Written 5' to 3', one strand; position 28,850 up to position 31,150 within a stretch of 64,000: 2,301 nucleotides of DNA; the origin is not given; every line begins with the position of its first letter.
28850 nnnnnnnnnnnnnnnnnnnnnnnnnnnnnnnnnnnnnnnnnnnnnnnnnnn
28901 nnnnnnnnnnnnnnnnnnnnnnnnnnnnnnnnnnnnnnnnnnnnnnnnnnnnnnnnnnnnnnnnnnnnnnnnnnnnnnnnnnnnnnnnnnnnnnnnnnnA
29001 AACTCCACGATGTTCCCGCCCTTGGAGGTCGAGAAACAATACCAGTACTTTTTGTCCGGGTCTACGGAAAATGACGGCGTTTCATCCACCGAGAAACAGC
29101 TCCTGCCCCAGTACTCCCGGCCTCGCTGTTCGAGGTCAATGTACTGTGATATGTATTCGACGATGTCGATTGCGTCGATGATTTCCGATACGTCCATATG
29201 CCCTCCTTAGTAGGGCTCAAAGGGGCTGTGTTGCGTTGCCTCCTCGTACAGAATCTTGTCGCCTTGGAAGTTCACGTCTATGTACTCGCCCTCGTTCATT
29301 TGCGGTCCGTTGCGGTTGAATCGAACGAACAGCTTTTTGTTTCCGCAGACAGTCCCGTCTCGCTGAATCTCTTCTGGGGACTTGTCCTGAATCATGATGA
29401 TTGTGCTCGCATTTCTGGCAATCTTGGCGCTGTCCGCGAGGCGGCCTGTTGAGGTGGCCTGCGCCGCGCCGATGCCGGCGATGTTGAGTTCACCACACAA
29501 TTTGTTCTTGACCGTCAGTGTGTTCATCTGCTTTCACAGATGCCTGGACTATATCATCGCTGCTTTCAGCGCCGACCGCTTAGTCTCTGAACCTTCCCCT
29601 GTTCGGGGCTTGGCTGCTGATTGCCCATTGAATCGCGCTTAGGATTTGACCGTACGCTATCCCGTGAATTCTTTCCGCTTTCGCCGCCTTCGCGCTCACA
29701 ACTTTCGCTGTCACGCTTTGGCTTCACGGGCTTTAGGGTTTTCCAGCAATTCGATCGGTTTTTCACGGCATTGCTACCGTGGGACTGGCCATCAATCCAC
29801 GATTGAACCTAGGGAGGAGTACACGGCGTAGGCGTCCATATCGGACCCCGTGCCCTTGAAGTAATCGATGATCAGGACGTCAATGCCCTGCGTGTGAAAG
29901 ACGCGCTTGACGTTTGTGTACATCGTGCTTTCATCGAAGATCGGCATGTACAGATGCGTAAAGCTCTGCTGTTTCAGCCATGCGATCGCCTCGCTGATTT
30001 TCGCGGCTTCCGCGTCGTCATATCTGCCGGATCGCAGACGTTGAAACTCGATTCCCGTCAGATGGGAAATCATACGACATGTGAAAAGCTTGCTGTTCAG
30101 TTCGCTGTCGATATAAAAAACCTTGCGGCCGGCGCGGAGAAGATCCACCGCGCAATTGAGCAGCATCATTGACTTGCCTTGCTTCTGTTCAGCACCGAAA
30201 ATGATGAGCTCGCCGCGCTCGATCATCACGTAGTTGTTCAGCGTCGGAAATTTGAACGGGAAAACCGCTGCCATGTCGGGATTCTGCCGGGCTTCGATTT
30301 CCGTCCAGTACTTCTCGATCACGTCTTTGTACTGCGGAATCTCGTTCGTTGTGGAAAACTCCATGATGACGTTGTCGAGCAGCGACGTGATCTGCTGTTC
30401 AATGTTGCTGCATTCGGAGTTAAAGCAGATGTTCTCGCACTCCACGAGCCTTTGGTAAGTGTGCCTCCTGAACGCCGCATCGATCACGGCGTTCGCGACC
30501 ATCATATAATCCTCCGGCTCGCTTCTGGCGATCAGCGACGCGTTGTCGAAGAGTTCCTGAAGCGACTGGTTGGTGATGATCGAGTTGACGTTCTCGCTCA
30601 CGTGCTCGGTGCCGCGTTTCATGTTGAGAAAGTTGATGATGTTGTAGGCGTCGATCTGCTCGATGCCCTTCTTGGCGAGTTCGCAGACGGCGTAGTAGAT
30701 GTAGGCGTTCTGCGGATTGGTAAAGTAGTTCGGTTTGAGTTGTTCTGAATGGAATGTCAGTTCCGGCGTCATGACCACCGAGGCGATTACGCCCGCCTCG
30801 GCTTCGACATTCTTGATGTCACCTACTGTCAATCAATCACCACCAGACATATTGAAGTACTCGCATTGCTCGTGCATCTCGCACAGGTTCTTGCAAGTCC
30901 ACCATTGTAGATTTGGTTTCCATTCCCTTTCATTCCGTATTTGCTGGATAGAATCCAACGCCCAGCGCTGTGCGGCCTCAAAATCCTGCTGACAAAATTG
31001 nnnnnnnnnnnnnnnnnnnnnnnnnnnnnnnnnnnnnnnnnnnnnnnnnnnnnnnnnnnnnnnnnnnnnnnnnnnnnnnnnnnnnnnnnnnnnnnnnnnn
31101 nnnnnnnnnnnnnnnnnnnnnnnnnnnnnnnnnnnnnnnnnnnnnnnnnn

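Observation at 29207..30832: dnaB is split by a compact HEG-less group I intron related to the nrdJ intron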

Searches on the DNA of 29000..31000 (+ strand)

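Call 8: search_dna_similar(query=window:29000-31000:+, collection=phages, mode=distant, max_rows=25)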
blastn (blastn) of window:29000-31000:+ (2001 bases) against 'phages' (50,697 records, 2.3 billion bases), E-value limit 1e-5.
Records with a match: 19; places in all: 19; records where one place covers at least 80% of the query: 0.
Best place of each record, by identity: 80-90% 4; 60-80% 15.
By first word of the organism name: Enterocloster 5; Brochothrix 3; Listeria 2; Staphylococcus 2; Bacillus 2; Streptococcus 2; Pseudomonas 2; Clostridioides 1.
By host as written in the record: Enterocloster bolteae DA473 3; Enterocloster bolteae DA457 2; Listeria monocytogenes 2; Brochothrix thermosphacta HER1187 2; Streptococcus parauberis 2; Pseudomonas aeruginosa ATCC 27853 2; Staphylococcus gallinarum 1; Staphylococcus pseudintermedius 1; and 4 more.
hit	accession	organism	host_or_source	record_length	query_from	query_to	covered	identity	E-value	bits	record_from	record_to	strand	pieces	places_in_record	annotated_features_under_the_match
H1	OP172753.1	Enterocloster phage CB457P1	Enterocloster bolteae DA457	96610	582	753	9%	75.6%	2e-20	107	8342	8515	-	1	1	none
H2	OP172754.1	Enterocloster phage CB457P2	Enterocloster bolteae DA457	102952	582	753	9%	75.0%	7e-19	103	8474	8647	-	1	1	none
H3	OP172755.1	Enterocloster phage CB473P1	Enterocloster bolteae DA473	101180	582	753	9%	75.0%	7e-19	103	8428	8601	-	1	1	none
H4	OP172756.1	Enterocloster phage CB473P2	Enterocloster bolteae DA473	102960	582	753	9%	75.0%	7e-19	103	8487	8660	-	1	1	none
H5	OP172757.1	Enterocloster phage CB473P3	Enterocloster bolteae DA473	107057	582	753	9%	75.0%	7e-19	103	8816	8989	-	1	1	none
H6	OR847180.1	Listeria phage LM 4-11-1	Listeria monocytogenes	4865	582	753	9%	71.4%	6e-14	87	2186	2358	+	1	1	record has no annotation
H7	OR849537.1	Listeria phage LM 4-14-1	Listeria monocytogenes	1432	582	753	9%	71.4%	6e-14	87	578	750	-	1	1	record has no annotation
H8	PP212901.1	Staphylococcus phage PT1-4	Staphylococcus gallinarum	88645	582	752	9%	69.4%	8e-6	60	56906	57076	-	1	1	none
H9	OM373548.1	Staphylococcus phage vB_SpsM-DH2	Staphylococcus pseudintermedius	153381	603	752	7%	72.0%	1e-10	75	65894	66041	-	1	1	record has no annotation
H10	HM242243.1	Brochothrix phage A9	Brochothrix thermosphacta HER1187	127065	640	753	6%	74.6%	2e-8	69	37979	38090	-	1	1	none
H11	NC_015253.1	Brochothrix phage A9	Brochothrix thermosphacta HER1187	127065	640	753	6%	74.6%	2e-8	69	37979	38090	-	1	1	none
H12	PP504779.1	Brochothrix phage BtpYZU04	Brochothrix thermosphacta Bt-YZU01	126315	640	753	6%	74.6%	2e-8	69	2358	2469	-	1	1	none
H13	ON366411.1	Bacillus phage vB_BceH_LY2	Bacillus cereus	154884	582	697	6%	73.1%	2e-7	65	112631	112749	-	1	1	none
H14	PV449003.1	Bacillus phage vB_BceH_LBC2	Bacillus cereus NCCP 14796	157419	582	697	6%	73.1%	2e-7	65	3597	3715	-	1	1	none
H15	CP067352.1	Clostridioides phage ES-S-0173-01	Clostridioides sp. ES-S-0173-01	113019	582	684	5%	72.8%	2e-6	61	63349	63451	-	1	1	record has no annotation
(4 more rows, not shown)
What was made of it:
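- Closest known: Group I introns in portal and other genes of Herelleviridae and Enterocloster phages. Same: These are the best DNA-level matches to the window's intron core among deposited phages, at 69-76% identity over about 110-170 nt (call 8).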

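Call 9: get_annotated_region(hit=H1, flank=2500)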
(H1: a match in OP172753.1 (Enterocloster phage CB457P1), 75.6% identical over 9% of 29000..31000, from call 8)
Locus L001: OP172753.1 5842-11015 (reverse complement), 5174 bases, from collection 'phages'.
description: Enterocloster phage CB457P1, complete genome.
organism: Enterocloster phage CB457P1 (NCBI taxid 2968631)
taxonomy: Viruses; Duplodnaviria; Heunggongvirae; Uroviricota; Caudoviricetes
host: Enterocloster bolteae DA457; source: municipal sewage; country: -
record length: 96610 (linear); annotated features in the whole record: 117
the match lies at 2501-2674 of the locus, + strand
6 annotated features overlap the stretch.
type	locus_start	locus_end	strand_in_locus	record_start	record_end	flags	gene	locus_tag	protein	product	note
CDS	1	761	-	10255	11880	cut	-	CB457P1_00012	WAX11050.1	hypothetical protein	-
CDS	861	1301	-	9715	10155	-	-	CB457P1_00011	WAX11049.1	hypothetical protein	-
CDS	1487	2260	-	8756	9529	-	ITEVIR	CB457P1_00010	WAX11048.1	intron-associated endonuclease 1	-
CDS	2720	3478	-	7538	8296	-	-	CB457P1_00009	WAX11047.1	hypothetical protein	-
CDS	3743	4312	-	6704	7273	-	-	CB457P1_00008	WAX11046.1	hypothetical protein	-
CDS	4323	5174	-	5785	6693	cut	-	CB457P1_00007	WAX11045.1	hypothetical protein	-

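Call 27: search_rna_families(sources=[L082, L083, L084, L085, L086, L087, L088, L089], threshold=gathering, show_alignments=0)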
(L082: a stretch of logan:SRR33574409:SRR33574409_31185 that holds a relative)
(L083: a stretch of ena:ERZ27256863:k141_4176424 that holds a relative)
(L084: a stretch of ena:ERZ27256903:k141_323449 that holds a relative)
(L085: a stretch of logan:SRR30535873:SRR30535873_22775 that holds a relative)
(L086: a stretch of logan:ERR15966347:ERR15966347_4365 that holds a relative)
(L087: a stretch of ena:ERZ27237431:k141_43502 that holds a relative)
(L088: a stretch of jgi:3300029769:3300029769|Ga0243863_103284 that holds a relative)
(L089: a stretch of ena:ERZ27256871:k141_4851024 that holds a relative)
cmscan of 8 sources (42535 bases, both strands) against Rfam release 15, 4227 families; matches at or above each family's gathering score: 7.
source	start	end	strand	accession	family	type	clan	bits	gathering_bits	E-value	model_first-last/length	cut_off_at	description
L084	1482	1762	+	RF00028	Intron_gpI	Intron;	-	85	50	2.1e-20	1-253/253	no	Group I catalytic intron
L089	2135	2408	+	RF00028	Intron_gpI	Intron;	-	81.8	50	2e-19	1-253/253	no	Group I catalytic intron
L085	2023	2303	+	RF00028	Intron_gpI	Intron;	-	79.8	50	8.1e-19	1-253/253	no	Group I catalytic intron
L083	2198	2478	+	RF00028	Intron_gpI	Intron;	-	76.8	50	6.3e-18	1-253/253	no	Group I catalytic intron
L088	2064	2340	+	RF00028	Intron_gpI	Intron;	-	71.3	50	2.8e-16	1-253/253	no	Group I catalytic intron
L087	1910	2167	+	RF00028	Intron_gpI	Intron;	-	70.8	50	4e-16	1-253/253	no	Group I catalytic intron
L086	1493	1775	+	RF00028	Intron_gpI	Intron;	-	65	50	2.2e-14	1-253/253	no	Group I catalytic intron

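Call 53: get_annotated_region(hit=H10, flank=1800)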
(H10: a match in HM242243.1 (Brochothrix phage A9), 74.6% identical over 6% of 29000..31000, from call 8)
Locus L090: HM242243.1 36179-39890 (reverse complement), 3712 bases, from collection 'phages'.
description: Brochothrix phage A9, complete genome.
organism: Brochothrix phage A9 (NCBI taxid 857312)
taxonomy: Viruses; Duplodnaviria; Heunggongvirae; Uroviricota; Caudoviricetes; Herelleviridae; Klumppvirus; Klumppvirus A9
host: Brochothrix thermosphacta HER1187; source: -; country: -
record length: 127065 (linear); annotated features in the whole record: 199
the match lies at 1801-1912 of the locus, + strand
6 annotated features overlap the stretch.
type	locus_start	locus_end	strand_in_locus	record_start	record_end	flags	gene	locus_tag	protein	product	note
CDS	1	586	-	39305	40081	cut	-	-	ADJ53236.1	gp86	putative prohead protease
CDS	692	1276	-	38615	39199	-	-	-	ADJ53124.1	gp85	-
CDS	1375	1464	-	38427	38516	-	-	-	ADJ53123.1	gp84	-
CDS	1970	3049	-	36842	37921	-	-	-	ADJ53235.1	gp83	putative portal protein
CDS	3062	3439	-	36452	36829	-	-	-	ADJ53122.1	gp82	-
CDS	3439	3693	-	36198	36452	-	-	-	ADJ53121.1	gp81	-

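Call 54: get_annotated_region(hit=H8, flank=1800)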
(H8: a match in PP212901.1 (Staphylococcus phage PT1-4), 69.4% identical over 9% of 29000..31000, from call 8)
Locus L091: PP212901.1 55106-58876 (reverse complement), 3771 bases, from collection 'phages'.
description: Staphylococcus phage PT1-4, complete genome.
organism: Staphylococcus phage PT1-4 (NCBI taxid 3117431)
taxonomy: Viruses; Duplodnaviria; Heunggongvirae; Uroviricota; Caudoviricetes; Sextaecvirus
host: Staphylococcus gallinarum; source: sewage; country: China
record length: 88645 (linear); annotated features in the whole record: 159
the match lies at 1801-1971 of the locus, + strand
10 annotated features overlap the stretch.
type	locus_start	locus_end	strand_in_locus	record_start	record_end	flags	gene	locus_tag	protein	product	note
CDS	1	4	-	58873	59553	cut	-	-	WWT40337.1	hypothetical protein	rasttk_feature_creation_tool=/opt/patric-common/ runtime/bin/phanotate version Unknown; ...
CDS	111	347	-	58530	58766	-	-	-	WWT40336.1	hypothetical protein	rasttk_feature_creation_tool=/opt/patric-common/ runtime/bin/phanotate version Unknown; ...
CDS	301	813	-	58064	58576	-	-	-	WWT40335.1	hypothetical protein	rasttk_feature_creation_tool=/opt/patric-common/ runtime/bin/phanotate version Unknown; ...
CDS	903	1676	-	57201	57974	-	-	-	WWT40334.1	hypothetical protein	rasttk_feature_creation_tool=/opt/patric-common/ runtime/bin/phanotate version Unknown; ...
CDS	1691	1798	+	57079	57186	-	-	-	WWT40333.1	hypothetical protein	rasttk_feature_creation_tool=/opt/patric-common/ runtime/bin/phanotate version Unknown; ...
CDS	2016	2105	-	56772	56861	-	-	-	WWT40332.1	hypothetical protein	rasttk_feature_creation_tool=/opt/patric-common/ runtime/bin/phanotate version Unknown; ...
CDS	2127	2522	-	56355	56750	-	-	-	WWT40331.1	hypothetical protein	rasttk_feature_creation_tool=/opt/patric-common/ runtime/bin/phanotate version Unknown; ...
CDS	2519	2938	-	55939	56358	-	-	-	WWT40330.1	hypothetical protein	rasttk_feature_creation_tool=/opt/patric-common/ runtime/bin/phanotate version Unknown; ...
CDS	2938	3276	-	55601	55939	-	-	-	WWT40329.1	hypothetical protein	rasttk_feature_creation_tool=/opt/patric-common/ runtime/bin/phanotate version Unknown; ...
CDS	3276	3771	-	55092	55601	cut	-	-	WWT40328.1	hypothetical protein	rasttk_feature_creation_tool=/opt/patric-common/ runtime/bin/phanotate version Unknown; ...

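Call 55: get_annotated_region(hit=H13, flank=1800)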
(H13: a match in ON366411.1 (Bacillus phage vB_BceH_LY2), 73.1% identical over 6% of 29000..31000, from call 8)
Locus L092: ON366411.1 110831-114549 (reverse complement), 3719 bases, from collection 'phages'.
description: Bacillus phage vB_BceH_LY2, complete genome.
organism: Bacillus phage vB_BceH_LY2 (NCBI taxid 2950457)
taxonomy: Viruses; Duplodnaviria; Heunggongvirae; Uroviricota; Caudoviricetes; Herelleviridae; Bastillevirinae
host: Bacillus cereus; source: -; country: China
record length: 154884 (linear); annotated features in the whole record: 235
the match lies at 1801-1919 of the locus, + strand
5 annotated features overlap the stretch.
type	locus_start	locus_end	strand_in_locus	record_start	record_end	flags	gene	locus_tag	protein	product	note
CDS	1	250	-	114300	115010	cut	-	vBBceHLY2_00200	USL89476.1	portal protein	-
CDS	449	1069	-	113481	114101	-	-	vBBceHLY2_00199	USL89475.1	transposase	-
CDS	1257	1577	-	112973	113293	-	-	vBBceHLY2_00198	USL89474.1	transposase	-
CDS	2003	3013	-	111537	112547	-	-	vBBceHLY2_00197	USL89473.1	portal protein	-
CDS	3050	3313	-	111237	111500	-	-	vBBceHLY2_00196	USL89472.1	hydrolase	-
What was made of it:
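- Closest known: Group I introns in portal and other genes of Herelleviridae and Enterocloster phages. Same: They are likewise unannotated as introns in the records (calls 9, 53-55).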
